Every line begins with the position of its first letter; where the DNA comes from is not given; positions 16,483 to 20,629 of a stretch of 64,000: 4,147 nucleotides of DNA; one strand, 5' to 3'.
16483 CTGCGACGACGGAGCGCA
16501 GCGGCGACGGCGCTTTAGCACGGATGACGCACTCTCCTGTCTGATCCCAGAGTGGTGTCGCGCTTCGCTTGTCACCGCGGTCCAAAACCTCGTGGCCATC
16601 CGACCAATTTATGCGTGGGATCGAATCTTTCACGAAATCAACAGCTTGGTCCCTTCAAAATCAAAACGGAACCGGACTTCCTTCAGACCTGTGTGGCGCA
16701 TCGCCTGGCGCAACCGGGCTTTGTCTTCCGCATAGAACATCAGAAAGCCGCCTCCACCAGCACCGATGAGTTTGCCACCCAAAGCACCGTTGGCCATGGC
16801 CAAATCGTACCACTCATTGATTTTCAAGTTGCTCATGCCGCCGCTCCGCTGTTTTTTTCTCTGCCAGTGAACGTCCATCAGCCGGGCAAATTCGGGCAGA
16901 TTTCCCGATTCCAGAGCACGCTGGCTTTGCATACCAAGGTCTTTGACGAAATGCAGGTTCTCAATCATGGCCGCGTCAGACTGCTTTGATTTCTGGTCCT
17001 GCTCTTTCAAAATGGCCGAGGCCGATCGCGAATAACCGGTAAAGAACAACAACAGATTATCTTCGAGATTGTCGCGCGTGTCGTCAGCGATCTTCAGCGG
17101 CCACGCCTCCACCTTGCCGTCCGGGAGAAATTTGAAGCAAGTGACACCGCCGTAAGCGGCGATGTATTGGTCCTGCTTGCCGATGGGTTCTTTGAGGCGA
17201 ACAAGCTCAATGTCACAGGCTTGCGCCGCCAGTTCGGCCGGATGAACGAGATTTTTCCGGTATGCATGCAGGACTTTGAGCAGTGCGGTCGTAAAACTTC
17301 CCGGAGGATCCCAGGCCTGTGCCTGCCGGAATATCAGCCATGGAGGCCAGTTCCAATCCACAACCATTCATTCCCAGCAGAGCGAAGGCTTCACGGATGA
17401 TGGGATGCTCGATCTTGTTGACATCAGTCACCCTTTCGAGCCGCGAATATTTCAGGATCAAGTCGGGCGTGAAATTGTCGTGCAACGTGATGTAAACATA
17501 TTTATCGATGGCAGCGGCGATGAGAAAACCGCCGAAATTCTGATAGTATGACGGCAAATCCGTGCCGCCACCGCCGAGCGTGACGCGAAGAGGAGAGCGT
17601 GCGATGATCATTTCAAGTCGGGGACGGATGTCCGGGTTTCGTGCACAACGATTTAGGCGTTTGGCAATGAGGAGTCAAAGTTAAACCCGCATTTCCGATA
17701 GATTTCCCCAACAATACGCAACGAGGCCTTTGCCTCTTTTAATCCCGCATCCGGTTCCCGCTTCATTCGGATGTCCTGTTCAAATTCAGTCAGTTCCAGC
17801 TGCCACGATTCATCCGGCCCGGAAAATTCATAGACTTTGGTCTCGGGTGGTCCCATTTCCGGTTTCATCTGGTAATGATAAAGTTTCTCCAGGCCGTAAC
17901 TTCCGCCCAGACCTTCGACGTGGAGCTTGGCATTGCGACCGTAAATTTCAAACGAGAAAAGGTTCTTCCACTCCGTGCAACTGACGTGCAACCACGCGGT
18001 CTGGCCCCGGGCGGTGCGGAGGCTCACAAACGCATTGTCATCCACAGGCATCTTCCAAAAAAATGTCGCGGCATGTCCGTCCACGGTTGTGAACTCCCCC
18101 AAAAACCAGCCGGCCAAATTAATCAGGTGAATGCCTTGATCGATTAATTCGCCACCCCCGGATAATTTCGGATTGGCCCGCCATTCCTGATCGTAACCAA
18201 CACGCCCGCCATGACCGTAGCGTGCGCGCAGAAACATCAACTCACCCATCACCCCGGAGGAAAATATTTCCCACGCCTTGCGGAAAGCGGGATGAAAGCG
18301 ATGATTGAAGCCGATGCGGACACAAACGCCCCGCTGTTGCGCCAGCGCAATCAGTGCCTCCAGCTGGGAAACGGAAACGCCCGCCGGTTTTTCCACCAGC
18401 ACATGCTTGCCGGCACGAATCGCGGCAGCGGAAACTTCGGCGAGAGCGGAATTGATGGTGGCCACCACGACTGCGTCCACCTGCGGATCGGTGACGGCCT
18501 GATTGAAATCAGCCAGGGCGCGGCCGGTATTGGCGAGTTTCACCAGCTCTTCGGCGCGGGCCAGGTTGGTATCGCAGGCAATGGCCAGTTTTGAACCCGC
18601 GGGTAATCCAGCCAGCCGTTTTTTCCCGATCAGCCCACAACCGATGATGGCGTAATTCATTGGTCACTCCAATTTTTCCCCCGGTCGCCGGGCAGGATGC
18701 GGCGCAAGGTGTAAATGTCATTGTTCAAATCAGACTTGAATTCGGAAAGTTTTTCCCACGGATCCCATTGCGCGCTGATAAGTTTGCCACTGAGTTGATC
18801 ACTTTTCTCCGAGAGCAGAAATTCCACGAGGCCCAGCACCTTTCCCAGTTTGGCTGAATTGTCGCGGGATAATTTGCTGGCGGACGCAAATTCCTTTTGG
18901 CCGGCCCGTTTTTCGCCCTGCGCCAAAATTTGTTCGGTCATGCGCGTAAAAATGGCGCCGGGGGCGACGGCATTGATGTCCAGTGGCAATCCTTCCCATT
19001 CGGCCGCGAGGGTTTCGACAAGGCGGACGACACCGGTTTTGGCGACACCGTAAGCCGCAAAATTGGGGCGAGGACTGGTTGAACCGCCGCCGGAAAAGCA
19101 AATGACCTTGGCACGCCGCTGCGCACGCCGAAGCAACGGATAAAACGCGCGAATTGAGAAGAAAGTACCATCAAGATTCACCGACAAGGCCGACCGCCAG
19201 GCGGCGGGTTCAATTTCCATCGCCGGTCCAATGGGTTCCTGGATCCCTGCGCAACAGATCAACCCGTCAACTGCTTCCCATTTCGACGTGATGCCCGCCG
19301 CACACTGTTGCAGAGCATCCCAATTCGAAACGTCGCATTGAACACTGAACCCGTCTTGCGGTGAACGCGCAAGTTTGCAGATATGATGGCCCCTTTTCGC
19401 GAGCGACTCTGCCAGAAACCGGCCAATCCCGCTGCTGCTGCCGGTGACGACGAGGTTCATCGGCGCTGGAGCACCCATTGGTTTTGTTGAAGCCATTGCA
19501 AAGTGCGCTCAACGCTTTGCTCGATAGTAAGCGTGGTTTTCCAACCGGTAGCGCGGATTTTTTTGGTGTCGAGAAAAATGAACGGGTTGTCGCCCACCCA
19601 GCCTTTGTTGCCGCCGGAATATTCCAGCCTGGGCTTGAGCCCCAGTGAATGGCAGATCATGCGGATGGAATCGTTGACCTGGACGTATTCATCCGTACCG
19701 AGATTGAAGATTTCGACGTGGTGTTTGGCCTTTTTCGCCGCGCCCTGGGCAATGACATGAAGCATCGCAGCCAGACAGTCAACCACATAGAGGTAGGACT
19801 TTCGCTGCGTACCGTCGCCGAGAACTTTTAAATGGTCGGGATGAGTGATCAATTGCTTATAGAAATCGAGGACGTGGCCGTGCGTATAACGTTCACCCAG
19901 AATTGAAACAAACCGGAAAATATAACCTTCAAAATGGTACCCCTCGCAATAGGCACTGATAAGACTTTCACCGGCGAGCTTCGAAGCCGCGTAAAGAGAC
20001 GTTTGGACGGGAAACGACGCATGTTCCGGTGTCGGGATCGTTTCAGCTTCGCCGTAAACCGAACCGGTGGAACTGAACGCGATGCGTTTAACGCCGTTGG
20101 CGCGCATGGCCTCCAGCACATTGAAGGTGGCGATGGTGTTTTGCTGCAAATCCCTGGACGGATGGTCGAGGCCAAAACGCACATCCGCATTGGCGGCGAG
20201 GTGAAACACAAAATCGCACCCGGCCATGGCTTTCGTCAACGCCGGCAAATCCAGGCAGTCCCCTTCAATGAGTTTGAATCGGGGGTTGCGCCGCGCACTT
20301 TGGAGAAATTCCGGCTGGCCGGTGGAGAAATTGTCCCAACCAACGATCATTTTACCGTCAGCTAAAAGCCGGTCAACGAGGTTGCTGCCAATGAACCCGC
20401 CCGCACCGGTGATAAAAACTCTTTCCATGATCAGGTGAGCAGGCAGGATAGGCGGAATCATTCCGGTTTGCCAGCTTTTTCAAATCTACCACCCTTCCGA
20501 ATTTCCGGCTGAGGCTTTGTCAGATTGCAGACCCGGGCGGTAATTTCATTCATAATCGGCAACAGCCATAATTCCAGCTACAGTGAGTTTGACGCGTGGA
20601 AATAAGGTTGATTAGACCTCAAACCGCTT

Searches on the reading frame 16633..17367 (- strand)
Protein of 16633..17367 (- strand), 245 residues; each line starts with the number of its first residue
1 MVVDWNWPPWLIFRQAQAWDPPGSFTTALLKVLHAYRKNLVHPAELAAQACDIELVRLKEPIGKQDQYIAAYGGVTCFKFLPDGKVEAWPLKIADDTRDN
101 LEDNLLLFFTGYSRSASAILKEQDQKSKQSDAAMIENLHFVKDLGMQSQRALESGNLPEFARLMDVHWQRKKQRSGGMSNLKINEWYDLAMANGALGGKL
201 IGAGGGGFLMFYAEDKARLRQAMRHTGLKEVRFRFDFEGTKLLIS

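Call 17: search_protein_families(library=pfam, proteins=[window:16633-17367:-], max_evalue=0.001)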
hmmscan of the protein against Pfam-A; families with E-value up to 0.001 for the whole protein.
window:16633-17367:- (245 aa): 1 family
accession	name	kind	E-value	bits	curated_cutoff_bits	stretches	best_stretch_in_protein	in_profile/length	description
PF08544.19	GHMP_kinases_C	-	1.3e-09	38.7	21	1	150-223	3-79/85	GHMP kinases C terminal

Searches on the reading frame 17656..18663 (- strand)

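Call 17: search_protein_families(library=pfam, proteins=[window:17656-18663:-], max_evalue=0.001)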
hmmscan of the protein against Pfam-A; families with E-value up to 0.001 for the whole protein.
window:17656-18663:- (336 aa): 4 families
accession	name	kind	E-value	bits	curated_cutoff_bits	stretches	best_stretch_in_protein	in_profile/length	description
PF22725.1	GFO_IDH_MocA_C3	-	2.7e-25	89.2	27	1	127-247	1-123/124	GFO/IDH/MocA C-terminal domain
PF01408.29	GFO_IDH_MocA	-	1.3e-20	74.7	24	1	2-119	1-120/120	Oxidoreductase family, NAD-binding Rossmann fold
PF02894.22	GFO_IDH_MocA_C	-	2e-12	47.8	22.9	1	136-255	6-133/218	Oxidoreductase family, C-terminal alpha/beta domain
PF03447.22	NAD_binding_3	-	5.7e-06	27.5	24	1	8-114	1-112/116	Homoserine dehydrogenase, NAD binding domain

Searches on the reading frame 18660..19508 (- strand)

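Call 17: search_protein_families(library=pfam, proteins=[window:18660-19508:-], max_evalue=0.001)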
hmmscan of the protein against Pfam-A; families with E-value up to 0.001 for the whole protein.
window:18660-19508:- (283 aa): 5 families
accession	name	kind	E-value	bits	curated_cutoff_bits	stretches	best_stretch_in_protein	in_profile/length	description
PF00106.31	adh_short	-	2.2e-32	112.5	26.6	1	19-195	3-191/195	short chain dehydrogenase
PF13561.12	adh_short_C2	-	3e-32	112.6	27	1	38-244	18-229/236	Enoyl-(Acyl carrier protein) reductase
PF08659.16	KR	-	2.3e-06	28.1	22.6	1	20-156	4-152/180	KR domain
PF01370.27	Epimerase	-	0.00039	20.4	20.9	0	20-70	2-60/240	NAD dependent epimerase/dehydratase family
PF08643.16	DUF1776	-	0.00067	19.6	25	0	92-176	104-189/294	Fungal family of unknown function (DUF1776)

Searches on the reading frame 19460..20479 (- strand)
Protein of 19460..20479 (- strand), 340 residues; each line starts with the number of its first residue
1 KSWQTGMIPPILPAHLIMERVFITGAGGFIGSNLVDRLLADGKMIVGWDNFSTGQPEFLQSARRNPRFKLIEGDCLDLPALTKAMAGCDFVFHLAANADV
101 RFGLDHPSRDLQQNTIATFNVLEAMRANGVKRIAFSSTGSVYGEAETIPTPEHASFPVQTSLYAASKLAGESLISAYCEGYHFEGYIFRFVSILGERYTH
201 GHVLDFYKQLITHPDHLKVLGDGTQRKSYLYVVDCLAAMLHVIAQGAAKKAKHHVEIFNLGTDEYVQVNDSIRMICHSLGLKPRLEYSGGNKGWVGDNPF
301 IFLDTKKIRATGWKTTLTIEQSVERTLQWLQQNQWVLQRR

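Call 17: search_protein_families(library=pfam, proteins=[window:19460-20479:-], max_evalue=0.001)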
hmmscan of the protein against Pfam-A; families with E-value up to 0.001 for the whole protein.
window:19460-20479:- (340 aa): 7 families
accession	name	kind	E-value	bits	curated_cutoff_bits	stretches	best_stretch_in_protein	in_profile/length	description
PF01370.27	Epimerase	-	5e-49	167.3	20.9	1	21-257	1-239/240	NAD dependent epimerase/dehydratase family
PF16363.11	GDP_Man_Dehyd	-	4.5e-38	132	27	1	22-329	1-319/332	GDP-mannose 4,6 dehydratase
PF01073.25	3Beta_HSD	-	9.1e-19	68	22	1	23-256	2-240/280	3-beta hydroxysteroid dehydrogenase/isomerase family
PF13460.12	NAD_binding_10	-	6.1e-14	52.7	27.2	1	25-148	1-109/184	NAD(P)H-binding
PF04321.23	RmlD_sub_bind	-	2.6e-13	50.1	27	1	20-277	2-229/287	RmlD substrate binding domain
PF02719.21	Polysacc_synt_2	-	3.1e-12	46.7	20.2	1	21-284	1-252/293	Polysaccharide biosynthesis protein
PF07993.18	NAD_binding_4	-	3.8e-10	39.8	20.1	1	79-201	80-214/258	Male sterility protein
